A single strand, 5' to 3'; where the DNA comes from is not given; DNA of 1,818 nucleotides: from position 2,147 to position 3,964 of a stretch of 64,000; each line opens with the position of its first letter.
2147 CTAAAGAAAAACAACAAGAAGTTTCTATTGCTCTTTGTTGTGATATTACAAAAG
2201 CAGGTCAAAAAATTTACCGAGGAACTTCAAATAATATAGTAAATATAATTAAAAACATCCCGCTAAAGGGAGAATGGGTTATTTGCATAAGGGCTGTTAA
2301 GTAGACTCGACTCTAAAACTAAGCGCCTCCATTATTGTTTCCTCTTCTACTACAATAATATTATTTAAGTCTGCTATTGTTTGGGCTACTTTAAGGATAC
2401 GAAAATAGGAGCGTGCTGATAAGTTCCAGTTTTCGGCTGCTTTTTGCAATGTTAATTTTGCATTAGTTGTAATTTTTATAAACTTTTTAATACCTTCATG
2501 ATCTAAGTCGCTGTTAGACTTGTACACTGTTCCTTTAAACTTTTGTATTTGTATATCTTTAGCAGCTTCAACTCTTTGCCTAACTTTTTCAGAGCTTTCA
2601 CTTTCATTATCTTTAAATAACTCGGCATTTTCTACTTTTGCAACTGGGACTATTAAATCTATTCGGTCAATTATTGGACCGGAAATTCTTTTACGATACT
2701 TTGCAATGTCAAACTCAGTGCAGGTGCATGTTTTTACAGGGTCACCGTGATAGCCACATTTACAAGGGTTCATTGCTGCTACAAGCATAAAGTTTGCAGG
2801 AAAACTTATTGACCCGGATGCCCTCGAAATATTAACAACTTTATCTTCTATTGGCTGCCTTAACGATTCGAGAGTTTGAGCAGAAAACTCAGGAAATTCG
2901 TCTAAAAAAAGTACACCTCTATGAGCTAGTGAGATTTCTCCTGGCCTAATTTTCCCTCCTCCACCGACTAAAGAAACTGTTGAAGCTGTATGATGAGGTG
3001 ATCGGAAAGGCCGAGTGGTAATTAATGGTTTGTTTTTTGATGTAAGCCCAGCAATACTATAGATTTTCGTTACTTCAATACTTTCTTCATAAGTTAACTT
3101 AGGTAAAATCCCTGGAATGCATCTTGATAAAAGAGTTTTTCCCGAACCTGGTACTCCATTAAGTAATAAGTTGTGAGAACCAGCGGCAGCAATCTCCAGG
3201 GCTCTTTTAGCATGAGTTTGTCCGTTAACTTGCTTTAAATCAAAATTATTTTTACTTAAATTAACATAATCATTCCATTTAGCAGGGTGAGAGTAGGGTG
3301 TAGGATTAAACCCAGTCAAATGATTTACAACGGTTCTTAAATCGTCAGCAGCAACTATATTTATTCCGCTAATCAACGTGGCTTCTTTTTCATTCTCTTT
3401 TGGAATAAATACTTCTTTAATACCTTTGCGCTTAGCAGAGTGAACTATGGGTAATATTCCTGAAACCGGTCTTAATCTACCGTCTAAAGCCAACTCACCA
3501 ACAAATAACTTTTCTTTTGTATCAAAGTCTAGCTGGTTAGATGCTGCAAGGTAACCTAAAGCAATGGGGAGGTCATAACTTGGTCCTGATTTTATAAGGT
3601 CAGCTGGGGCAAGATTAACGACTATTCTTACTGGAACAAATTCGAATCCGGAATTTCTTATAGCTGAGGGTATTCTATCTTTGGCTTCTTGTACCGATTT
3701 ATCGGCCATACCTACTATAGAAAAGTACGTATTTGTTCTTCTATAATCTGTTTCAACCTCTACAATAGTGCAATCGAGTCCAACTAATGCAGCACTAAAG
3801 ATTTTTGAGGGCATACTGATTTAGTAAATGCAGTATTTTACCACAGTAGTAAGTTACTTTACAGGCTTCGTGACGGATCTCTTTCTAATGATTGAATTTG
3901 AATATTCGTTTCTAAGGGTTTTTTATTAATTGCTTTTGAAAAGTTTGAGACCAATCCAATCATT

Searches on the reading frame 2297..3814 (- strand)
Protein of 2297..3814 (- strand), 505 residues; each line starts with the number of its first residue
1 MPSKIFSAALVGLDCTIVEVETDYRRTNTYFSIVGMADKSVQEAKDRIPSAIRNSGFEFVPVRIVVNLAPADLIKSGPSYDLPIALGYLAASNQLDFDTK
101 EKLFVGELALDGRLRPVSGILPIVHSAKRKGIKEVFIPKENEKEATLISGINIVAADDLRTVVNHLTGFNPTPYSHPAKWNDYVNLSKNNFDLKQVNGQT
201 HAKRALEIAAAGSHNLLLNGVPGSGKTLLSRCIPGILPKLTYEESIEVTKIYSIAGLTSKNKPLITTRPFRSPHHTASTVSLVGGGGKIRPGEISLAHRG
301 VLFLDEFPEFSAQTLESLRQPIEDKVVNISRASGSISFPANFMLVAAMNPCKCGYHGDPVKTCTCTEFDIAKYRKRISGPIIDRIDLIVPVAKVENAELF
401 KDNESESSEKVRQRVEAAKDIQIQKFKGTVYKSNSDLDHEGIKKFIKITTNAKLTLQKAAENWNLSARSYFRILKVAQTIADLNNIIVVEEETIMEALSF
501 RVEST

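Call 31: search_protein_families(library=pfam, proteins=[window:2297-3814:-], max_evalue=0.00001)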
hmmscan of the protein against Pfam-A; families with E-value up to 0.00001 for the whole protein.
window:2297-3814:- (505 aa): 6 families
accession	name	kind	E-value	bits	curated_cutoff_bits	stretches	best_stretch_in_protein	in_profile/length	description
PF01078.27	Mg_chelatase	-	4.4e-92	307.6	20.3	1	192-398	1-206/207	Magnesium chelatase, subunit ChlI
PF13541.12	ChlI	-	6.6e-42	142.7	27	1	20-141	1-121/121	Subunit ChlI of Mg-chelatase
PF13335.12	Mg_chelatase_C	-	3.5e-24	85.6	26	1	406-501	2-94/94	Magnesium chelatase, subunit ChlI C-terminal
PF00493.29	MCM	-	1.7e-09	37.5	23.3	1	194-394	39-207/224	MCM P-loop domain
PF05362.19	Lon_C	-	7.4e-08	32.6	21.1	1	65-146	97-177/205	Lon protease (S16) C-terminal proteolytic domain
PF07728.20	AAA_5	-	1.5e-07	32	22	1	215-352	1-125/139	AAA domain (dynein-related subfamily)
